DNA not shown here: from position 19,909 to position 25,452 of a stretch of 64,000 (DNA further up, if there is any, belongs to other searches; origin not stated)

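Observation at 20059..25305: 1748-aa protein: unknown N-terminal region, long coiled-coils, C-terminal MoxR/AAA_5-like ATPase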

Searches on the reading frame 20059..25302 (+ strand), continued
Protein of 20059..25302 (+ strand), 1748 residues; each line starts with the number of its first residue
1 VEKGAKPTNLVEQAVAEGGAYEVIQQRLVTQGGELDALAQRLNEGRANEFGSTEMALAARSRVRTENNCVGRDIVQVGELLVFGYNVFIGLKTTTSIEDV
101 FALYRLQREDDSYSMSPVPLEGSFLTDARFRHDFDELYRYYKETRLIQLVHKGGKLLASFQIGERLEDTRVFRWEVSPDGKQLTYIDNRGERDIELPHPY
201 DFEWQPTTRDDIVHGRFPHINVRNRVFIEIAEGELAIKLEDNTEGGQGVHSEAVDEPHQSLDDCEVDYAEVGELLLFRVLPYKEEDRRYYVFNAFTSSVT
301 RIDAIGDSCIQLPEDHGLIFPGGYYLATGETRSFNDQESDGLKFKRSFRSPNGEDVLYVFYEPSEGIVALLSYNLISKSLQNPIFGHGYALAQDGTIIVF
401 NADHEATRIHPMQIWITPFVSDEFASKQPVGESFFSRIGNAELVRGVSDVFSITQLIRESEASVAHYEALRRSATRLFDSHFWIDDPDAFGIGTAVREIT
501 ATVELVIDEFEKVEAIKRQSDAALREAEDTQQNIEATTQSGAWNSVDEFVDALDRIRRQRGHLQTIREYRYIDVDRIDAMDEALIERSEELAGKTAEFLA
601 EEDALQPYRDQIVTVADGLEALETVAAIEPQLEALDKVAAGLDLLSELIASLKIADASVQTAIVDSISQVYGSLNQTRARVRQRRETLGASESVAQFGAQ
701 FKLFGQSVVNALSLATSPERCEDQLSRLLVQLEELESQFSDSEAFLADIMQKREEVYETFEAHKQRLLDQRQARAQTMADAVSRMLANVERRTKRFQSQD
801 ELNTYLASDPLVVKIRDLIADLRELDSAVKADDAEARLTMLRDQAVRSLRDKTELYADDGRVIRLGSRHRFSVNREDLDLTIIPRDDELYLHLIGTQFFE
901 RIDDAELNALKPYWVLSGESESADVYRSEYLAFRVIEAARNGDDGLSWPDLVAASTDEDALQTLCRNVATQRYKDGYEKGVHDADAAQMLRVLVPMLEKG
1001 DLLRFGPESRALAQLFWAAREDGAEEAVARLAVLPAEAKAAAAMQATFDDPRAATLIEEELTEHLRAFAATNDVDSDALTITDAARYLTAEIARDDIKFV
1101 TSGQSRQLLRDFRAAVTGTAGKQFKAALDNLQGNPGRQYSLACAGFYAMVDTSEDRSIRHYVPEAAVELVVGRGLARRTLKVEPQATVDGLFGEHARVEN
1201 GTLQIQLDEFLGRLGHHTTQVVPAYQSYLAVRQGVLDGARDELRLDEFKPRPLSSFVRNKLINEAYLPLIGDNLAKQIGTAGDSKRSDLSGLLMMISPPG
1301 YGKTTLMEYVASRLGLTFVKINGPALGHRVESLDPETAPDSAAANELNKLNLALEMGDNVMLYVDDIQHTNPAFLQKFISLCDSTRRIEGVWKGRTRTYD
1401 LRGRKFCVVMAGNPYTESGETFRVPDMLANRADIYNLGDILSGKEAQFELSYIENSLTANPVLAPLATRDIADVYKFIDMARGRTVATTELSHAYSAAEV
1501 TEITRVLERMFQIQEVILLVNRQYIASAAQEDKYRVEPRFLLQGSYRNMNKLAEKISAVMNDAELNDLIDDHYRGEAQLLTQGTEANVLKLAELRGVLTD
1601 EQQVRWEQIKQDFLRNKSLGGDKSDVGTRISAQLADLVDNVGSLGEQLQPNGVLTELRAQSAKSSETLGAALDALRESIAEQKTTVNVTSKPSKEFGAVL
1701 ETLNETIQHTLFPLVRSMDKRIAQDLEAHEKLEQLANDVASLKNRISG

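Call 55: search_solved_structures(query=A3, max_evalue=1, show_alignments=3)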
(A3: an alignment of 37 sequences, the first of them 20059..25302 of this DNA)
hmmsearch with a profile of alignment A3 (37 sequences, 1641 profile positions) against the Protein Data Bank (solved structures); distinct sequences matched with E-value up to 1: 93 (the best 60 are shown).
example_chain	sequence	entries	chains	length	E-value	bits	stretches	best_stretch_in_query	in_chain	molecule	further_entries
9bji_A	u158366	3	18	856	0.0009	19.7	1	1283-1315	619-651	Nuclear valosin-containing protein-like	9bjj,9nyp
7swl_A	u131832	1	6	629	0.0046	17.4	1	1249-1315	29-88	Rix7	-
9dx3_A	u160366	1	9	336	0.0049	17.3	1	1276-1316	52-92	Holliday junction branch migration complex subunit RuvB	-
1ixr_C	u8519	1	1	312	0.005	17.2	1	1282-1316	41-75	RuvB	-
1ixs_B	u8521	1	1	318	0.0051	17.2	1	1282-1316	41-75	RuvB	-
9dx4_A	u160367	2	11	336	0.0051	17.2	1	1276-1316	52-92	Holliday junction branch migration complex subunit RuvB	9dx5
8efv_D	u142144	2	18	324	0.0053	17.2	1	1282-1316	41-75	Holliday junction ATP-dependent DNA helicase RuvB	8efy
1hqc_A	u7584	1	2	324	0.0053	17.2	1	1282-1316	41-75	RUVB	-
6mat_A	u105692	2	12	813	0.007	16.8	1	1249-1315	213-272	Rix7 mutant | Rix7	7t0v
7t3i_A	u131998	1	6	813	0.007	16.8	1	1249-1315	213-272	Rix7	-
7wub_C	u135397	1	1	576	0.015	15.7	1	1283-1317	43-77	Transitional endoplasmic reticulum ATPase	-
7wub_D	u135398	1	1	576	0.015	15.7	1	1283-1317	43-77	Transitional endoplasmic reticulum ATPase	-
7pbl_A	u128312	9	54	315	0.015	15.7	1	1283-1317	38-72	Holliday junction ATP-dependent DNA helicase RuvB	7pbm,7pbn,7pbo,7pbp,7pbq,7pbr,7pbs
6mck_A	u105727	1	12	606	0.017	15.5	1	1283-1317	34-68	Transitional endoplasmic reticulum ATPase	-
2x8a_A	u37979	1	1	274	0.028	14.8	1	1283-1315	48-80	NUCLEAR VALOSIN-CONTAINING PROTEIN-LIKE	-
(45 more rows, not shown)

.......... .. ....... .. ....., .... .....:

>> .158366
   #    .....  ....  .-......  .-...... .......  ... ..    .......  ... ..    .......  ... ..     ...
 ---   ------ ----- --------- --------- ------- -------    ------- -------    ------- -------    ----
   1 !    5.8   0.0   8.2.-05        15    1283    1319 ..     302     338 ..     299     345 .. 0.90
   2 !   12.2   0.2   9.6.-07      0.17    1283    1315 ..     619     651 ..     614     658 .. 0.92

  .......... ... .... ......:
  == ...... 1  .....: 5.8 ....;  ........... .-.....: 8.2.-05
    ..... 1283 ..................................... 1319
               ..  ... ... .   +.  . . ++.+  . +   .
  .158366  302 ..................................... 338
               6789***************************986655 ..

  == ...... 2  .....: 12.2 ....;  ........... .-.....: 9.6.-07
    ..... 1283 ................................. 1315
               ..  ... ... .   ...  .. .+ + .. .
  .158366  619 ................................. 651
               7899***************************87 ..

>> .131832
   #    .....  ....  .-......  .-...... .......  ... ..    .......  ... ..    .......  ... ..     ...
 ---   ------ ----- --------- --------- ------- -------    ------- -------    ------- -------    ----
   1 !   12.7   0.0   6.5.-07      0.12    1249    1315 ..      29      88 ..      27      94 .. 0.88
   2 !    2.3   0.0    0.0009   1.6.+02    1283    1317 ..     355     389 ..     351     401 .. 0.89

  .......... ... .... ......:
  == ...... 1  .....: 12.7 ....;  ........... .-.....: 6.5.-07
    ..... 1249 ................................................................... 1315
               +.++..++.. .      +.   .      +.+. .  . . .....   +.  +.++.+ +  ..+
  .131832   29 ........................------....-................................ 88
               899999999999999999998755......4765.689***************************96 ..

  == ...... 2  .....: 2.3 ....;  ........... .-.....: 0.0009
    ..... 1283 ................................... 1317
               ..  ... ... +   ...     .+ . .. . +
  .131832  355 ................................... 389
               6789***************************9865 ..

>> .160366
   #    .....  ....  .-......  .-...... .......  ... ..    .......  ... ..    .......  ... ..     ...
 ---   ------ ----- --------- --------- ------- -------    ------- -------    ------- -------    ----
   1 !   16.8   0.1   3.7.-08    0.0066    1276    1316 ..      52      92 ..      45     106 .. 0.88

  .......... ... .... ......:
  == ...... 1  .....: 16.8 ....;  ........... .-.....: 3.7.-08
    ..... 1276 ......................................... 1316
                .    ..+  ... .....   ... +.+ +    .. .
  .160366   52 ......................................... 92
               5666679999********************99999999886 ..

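Call 58: find_encoding_contigs(protein=P0082, flank=9000, max_places=1)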
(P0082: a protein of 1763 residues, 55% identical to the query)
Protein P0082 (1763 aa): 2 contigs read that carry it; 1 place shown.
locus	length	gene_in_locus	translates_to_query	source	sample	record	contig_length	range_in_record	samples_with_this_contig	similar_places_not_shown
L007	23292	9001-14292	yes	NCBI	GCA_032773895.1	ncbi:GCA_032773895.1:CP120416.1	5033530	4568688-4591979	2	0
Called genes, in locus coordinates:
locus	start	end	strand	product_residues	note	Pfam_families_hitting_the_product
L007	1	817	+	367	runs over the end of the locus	PF00712:DNA_pol3_beta, PF02767:DNA_pol3_beta_2, PF02768:DNA_pol3_beta_3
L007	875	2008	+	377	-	PF02463:SMC_N, PF13175:AAA_15 (weak), PF13191:AAA_16 (faint), PF13476:AAA_23, PF13304:AAA_21 (faint)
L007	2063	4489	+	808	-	PF02518:HATPase_c, PF00204:DNA_gyraseB, PF01751:Toprim, PF21249:GyrB_hook, PF18053:GyrB_insert, PF00986:DNA_gyraseB_C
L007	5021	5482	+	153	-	PF09938:DUF2170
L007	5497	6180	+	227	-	PF04012:PspA_IM30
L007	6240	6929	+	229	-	-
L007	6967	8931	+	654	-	-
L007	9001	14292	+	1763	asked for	PF12458:DUF3686, PF00004:AAA (faint), PF07728:AAA_5 (faint), PF13401:AAA_22 (faint), PF25472:DUF7902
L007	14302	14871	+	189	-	PF01694:Rhomboid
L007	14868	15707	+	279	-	PF06167:Peptidase_M90, PF02810:SEC-C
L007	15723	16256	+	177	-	PF13453:Zn_ribbon_TFIIB (faint)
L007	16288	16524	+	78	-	-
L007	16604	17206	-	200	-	PF13495:Phage_int_SAM_4, PF00589:Phage_integrase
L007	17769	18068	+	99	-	-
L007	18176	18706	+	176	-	-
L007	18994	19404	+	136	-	-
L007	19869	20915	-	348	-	PF01548:DEDD_Tnp_IS110, PF02371:Transposase_20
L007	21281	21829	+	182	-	-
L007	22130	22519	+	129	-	-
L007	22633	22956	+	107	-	-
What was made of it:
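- Tried and rejected: The largest downstream cluster is 6 of 63 loci; one member, L007, is annotated as a rhomboid (call 58).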

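Call 78: find_related_loci(query=A3, collection=viral_contigs, flank=8000)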
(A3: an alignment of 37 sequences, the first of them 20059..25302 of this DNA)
Query A3 (1748 aa) in viral_contigs; peptide patterns used: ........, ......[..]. (x = any residue, [..] = any of these).
11 stretches matched a pattern, but none encodes a relative of the query by tblastn (E <= 1e-3).
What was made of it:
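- No relatives in 2.9 million viral contigs (call 78).
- Tried and rejected: Viral contigs: no relatives (call 78).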

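Call 79: find_related_loci(query=A3, collection=metagenome_contigs, flank=9000)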
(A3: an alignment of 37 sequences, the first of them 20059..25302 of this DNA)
Query A3 (1748 aa) in metagenome_contigs; peptide patterns used: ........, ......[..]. (x = any residue, [..] = any of these).
600 stretches matched a pattern (row limit reached: there are more); 345 encode a relative of the query (tblastn E <= 1e-3); the best 80 are kept; 80 distinct loci.
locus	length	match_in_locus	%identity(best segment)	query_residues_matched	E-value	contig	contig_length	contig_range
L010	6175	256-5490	63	1-1744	0e+0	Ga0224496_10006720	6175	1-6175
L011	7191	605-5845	55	2-1743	0e+0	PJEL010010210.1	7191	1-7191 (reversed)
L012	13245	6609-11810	55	6-1746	0e+0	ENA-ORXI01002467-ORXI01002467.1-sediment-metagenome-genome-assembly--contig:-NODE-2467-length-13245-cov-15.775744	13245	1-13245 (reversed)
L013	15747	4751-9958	54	2-1746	0e+0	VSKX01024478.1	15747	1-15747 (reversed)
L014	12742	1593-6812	54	12-1746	0e+0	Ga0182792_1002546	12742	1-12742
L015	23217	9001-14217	55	10-1746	0e+0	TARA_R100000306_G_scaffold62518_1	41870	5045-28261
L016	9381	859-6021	54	10-1746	0e+0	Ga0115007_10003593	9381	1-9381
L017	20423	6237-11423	52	8-1745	0e+0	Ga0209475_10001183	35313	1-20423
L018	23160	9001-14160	54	9-1746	0e+0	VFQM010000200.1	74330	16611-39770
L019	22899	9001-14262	52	14-1748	0e+0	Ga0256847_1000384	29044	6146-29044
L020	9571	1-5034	54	77-1743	0e+0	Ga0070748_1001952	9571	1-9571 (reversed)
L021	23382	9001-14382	55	1-1744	0e+0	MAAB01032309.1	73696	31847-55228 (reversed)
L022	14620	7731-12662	53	2-1645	0e+0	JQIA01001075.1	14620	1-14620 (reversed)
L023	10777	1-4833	55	160-1747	0e+0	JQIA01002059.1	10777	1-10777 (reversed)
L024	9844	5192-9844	57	11-1543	0e+0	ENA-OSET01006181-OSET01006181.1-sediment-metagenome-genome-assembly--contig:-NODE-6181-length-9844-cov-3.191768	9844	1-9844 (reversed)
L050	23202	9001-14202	47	8-1748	0e+0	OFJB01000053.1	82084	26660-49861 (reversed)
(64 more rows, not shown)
